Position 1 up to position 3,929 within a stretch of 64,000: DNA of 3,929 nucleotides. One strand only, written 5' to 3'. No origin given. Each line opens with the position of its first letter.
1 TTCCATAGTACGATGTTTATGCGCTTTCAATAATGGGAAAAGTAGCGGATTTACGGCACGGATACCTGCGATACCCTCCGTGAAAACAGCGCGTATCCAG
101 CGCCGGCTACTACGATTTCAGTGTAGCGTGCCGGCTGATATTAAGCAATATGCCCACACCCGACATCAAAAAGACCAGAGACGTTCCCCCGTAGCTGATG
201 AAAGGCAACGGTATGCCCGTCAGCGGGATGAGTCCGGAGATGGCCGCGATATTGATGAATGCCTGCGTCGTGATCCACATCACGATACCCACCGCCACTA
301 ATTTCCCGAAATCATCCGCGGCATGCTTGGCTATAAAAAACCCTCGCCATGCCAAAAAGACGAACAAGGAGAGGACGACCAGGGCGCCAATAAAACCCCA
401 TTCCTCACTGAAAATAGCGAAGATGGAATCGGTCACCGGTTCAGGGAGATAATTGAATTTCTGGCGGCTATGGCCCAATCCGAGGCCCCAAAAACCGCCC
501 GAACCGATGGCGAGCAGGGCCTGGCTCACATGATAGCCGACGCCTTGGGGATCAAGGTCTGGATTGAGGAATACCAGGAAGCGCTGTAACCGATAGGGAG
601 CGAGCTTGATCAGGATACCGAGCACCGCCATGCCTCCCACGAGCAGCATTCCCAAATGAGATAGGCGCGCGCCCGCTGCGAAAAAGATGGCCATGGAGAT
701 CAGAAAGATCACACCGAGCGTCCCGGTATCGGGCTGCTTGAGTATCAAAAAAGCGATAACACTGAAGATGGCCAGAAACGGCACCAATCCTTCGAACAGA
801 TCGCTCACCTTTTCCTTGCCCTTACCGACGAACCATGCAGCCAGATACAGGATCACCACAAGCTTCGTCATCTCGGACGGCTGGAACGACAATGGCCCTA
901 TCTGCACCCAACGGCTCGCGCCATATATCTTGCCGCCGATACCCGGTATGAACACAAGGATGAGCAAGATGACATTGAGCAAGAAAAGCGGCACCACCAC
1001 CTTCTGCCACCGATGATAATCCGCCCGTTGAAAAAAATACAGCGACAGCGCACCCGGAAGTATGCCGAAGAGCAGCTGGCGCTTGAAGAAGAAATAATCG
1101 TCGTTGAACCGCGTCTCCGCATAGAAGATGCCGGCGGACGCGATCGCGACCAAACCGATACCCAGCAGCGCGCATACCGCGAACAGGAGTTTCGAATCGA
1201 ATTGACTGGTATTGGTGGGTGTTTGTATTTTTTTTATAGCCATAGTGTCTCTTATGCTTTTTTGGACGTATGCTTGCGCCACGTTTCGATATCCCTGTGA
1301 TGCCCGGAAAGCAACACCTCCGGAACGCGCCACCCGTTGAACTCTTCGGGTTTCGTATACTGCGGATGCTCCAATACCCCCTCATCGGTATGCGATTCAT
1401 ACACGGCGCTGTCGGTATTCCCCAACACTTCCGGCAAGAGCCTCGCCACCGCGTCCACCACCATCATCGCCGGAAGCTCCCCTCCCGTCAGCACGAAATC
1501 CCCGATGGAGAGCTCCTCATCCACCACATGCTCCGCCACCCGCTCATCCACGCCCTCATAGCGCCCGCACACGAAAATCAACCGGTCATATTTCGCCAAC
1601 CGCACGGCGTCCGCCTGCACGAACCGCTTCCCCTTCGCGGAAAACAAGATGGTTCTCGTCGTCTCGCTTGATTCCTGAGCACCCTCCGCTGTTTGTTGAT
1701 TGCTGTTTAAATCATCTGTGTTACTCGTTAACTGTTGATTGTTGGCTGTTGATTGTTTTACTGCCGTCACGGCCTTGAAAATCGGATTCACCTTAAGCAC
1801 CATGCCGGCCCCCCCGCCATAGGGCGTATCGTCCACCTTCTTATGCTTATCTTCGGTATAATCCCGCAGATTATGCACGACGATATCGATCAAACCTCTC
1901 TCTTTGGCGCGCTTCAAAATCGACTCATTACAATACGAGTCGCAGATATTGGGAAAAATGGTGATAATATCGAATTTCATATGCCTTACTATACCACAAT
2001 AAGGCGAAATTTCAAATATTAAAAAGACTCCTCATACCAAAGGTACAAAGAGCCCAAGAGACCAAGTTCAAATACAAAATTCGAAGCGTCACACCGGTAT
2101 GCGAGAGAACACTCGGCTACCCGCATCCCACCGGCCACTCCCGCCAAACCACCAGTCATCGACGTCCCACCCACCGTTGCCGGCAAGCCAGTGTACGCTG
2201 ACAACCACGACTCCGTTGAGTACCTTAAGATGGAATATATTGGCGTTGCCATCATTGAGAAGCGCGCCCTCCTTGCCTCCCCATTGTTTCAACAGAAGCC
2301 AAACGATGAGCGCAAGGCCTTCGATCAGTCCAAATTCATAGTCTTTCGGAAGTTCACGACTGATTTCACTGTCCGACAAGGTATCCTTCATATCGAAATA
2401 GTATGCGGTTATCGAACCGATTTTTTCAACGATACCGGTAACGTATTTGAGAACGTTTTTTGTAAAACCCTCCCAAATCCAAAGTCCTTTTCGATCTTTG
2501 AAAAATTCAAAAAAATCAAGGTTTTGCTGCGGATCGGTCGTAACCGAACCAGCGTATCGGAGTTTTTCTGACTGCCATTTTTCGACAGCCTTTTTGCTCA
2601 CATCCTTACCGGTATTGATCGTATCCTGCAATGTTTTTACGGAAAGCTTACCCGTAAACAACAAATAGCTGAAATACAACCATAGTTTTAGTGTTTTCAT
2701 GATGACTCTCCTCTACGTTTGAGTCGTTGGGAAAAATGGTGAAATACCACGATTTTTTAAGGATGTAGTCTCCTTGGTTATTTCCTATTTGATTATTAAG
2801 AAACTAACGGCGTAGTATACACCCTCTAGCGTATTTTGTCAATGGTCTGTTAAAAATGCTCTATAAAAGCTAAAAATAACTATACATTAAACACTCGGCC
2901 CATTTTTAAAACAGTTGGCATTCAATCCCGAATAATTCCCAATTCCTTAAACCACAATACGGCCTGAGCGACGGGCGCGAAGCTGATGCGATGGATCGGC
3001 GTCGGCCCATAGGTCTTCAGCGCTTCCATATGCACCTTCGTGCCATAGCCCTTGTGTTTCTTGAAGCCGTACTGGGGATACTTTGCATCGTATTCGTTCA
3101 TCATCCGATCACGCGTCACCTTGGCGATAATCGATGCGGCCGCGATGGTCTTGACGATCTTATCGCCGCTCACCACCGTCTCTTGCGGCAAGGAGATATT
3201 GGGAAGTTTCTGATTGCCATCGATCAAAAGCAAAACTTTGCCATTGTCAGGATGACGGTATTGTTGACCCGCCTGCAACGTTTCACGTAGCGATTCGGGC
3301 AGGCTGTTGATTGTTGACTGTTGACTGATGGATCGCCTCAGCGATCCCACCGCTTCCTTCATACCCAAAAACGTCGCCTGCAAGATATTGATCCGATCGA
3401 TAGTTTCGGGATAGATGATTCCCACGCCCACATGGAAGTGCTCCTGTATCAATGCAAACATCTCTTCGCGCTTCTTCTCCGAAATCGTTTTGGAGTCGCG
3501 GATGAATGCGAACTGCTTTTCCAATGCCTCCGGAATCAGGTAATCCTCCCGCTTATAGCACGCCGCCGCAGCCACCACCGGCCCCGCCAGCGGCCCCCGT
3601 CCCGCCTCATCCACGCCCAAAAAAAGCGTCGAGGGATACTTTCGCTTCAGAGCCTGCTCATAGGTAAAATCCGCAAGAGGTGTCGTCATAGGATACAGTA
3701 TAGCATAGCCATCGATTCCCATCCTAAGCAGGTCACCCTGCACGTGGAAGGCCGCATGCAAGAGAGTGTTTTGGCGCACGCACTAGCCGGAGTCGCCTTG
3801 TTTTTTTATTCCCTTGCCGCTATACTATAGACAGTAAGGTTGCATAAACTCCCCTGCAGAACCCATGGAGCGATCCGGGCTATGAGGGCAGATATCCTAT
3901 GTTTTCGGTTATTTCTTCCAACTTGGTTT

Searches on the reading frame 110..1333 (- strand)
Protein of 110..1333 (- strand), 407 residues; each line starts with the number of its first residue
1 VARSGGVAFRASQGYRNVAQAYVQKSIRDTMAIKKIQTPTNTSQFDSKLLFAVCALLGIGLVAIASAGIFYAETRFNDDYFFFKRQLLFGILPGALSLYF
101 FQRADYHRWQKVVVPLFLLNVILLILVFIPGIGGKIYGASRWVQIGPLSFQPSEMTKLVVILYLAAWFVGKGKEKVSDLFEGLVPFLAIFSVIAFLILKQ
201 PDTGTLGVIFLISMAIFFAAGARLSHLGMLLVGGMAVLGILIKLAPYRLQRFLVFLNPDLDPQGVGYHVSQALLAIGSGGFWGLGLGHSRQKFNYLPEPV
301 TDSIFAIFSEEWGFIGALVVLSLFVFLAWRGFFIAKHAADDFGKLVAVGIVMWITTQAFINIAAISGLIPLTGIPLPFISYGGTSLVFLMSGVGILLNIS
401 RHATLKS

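Call 36: search_protein_families(library=pfam, proteins=[window:110-1333:-], max_evalue=0.001)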
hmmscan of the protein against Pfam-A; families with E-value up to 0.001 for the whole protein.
window:110-1333:- (407 aa): 1 family
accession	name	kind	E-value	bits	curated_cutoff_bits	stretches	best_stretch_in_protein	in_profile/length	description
PF01098.24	FTSW_RODA_SPOVE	-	5.6e-107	358.3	26.4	1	48-403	2-354/356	Cell cycle protein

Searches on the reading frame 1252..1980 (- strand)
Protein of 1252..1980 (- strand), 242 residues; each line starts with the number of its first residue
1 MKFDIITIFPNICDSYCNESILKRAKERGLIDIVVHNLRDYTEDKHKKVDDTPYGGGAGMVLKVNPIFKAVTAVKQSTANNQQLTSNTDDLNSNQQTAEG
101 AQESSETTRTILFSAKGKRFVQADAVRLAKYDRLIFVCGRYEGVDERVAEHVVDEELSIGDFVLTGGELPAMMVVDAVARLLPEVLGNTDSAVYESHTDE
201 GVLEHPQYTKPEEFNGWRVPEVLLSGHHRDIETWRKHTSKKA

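Call 36: search_protein_families(library=pfam, proteins=[window:1252-1980:-], max_evalue=0.001)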
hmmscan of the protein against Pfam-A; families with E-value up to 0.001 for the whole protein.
window:1252-1980:- (242 aa): 1 family
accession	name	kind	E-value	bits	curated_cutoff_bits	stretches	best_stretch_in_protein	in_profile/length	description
PF01746.26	tRNA_m1G_MT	-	4.8e-62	209.6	27.3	1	23-240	2-187/195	tRNA (Guanine-1)-methyltransferase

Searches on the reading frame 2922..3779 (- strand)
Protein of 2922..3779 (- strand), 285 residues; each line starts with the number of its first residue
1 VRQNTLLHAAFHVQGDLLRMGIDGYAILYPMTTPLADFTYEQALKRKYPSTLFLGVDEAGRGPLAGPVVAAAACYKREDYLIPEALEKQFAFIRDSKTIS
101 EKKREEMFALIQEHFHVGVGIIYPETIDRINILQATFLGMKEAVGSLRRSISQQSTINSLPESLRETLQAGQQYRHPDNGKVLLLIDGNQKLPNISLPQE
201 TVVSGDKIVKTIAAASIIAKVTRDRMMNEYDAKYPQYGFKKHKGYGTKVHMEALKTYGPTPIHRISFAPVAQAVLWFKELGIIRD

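Call 36: search_protein_families(library=pfam, proteins=[window:2922-3779:-], max_evalue=0.001)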
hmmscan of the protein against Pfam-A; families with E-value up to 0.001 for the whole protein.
window:2922-3779:- (285 aa): 1 family
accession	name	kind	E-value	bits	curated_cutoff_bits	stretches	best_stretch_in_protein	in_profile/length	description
PF01351.25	RNase_HII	-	3.8e-35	122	25.8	2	185-269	103-198/199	Ribonuclease HII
